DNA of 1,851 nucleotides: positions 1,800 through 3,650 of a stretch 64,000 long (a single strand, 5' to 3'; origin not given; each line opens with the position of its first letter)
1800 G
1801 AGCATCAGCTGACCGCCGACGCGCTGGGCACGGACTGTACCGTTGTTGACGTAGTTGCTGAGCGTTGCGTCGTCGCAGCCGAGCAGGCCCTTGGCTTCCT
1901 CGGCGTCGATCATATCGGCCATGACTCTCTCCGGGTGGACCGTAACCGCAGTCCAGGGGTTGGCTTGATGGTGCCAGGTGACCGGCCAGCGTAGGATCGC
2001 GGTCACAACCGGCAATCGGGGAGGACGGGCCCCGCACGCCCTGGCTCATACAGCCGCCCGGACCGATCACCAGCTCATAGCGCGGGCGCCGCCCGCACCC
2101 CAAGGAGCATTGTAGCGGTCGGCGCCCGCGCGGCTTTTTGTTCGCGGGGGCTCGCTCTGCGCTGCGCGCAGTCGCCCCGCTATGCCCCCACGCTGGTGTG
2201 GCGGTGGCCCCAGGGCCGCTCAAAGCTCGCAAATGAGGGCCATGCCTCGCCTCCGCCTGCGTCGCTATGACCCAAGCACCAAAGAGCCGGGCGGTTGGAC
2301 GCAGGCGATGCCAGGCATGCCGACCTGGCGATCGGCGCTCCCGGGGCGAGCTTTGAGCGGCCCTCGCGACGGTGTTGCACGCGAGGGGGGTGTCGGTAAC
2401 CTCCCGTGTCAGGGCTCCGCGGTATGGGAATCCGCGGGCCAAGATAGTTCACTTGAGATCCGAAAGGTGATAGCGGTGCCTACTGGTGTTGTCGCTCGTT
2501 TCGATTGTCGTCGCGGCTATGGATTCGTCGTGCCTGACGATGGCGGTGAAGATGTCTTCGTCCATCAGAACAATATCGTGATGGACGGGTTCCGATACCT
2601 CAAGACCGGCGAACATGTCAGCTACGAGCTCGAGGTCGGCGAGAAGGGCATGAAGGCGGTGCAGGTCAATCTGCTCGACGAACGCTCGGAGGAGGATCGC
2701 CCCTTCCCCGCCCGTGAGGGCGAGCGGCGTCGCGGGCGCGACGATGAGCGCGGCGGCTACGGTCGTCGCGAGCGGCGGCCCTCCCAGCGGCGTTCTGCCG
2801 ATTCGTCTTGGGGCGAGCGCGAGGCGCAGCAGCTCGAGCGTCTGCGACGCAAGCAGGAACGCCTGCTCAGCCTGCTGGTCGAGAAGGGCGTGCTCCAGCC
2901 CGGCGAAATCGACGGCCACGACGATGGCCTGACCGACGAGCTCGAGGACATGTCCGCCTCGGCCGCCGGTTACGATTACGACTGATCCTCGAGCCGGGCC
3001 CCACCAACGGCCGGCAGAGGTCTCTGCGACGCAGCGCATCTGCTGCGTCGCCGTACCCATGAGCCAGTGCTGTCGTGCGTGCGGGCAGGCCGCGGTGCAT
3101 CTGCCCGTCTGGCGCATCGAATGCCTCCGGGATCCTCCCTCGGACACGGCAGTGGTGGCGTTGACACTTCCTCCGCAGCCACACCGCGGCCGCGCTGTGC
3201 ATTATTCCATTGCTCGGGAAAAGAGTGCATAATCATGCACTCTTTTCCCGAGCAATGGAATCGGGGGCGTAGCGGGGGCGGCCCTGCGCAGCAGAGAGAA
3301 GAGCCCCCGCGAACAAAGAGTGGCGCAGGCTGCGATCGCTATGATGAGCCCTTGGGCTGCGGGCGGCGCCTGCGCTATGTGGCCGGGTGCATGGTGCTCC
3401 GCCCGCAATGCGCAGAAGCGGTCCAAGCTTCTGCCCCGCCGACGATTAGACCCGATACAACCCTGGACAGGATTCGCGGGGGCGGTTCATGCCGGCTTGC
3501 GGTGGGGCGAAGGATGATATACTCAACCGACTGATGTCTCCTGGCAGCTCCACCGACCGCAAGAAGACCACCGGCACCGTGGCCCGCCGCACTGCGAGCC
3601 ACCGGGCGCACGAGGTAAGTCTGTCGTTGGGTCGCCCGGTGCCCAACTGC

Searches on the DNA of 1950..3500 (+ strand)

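Call 16: search_rna_families(source=window, start=1950, end=3500, threshold=evalue, max_evalue=10)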
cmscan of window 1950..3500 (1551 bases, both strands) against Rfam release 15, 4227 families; matches with E-value up to 10: 11.
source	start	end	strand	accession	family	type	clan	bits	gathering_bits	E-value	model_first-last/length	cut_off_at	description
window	3202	3266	+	RF03375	MIR1094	Gene; miRNA;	-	32.6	80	0.00017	1-104/104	no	MIR1094 microRNA precursor family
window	3203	3262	-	RF04282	mir-507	Gene; miRNA;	CL00136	31.6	79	0.00024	1-82/82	no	mir-507 microRNA precursor family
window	3206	3259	-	RF00883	MIR820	Gene; miRNA;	-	28.3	196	0.031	1-191/191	no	MIR820 microRNA precursor family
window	3204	3261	-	RF04119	MIR1858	Gene; miRNA;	-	25.7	137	0.11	32-172/197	no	MIR1858 microRNA precursor family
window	3208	3257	-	RF03837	mir-3138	Gene; miRNA;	-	23.3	90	0.66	1-82/82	no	mir-3138 microRNA precursor family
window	3216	3246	-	RF02066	STnc320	Gene; sRNA;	-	22.7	50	0.19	20-50/55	no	Salmonella enterica sRNA STnc320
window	3219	3249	+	RF02066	STnc320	Gene; sRNA;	-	22.5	50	0.22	20-50/55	no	Salmonella enterica sRNA STnc320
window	3205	3260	-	RF03630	mir-2818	Gene; miRNA;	-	20.6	90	0.34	1-60/60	no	mir-2818 microRNA precursor family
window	2080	2131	-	RF04159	MIR1437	Gene; miRNA;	-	18.2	168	4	1-192/192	no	MIR1437 microRNA precursor family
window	2878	2927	+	RF02927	Actino-ugpB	Gene; sRNA;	-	16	42.5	8.1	1-61/61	no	Actino-ugpB RNA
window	3204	3261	-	RF01390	isrG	Gene; sRNA;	-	10.4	100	4.8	118-216/279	no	isrG Hfq binding RNA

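Call 87: build_rna_model(alignment_id=A9)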
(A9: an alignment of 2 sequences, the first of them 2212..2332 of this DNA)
Model R1 built from alignment A9 (2 sequences, 130 columns); structure: RNAalifold consensus.
model positions 130; base pairs 27; branch points 1; effective number of sequences 0.96; information 0.59 bits per position. Calibrated on 0.2 Mb of random sequence (short: E-values are rough).
structure used (alignment columns):
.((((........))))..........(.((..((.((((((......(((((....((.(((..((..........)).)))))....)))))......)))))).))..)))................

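Call 88: search_with_rna_model(model_id=R1, sources=[window, L059, L061, L063, L067, L068, L069, L070, L001], max_evalue=10)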
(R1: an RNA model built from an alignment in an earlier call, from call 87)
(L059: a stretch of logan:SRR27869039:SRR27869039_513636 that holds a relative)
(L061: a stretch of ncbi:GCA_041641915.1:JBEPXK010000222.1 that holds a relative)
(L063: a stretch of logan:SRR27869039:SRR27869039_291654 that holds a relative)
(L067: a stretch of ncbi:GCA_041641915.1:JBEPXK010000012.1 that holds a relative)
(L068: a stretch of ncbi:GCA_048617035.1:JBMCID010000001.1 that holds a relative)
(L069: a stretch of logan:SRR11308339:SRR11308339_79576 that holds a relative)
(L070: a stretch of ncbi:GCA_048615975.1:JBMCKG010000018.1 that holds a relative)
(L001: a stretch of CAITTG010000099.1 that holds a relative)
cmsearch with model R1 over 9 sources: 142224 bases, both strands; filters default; matches with E-value up to 10: 9.
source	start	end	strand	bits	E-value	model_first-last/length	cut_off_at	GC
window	20870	20999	+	155.6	2.2e-32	1-130/130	no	0.65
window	2212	2332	+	143.5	1.1e-29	1-130/130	no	0.66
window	20899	20982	-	32.8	3.8e-05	30-113/130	no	0.68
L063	1206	1288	-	17.4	0.095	34-110/130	no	0.7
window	2239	2316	-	16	0.2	28-114/130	no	0.69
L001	5624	5695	+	15.5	0.26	1-130/130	no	0.44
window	2317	2364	-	12.6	1.1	1-130/130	no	0.73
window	21015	21066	-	10.4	3.5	1-130/130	no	0.6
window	38660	38725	-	10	4.3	26-114/130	no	0.71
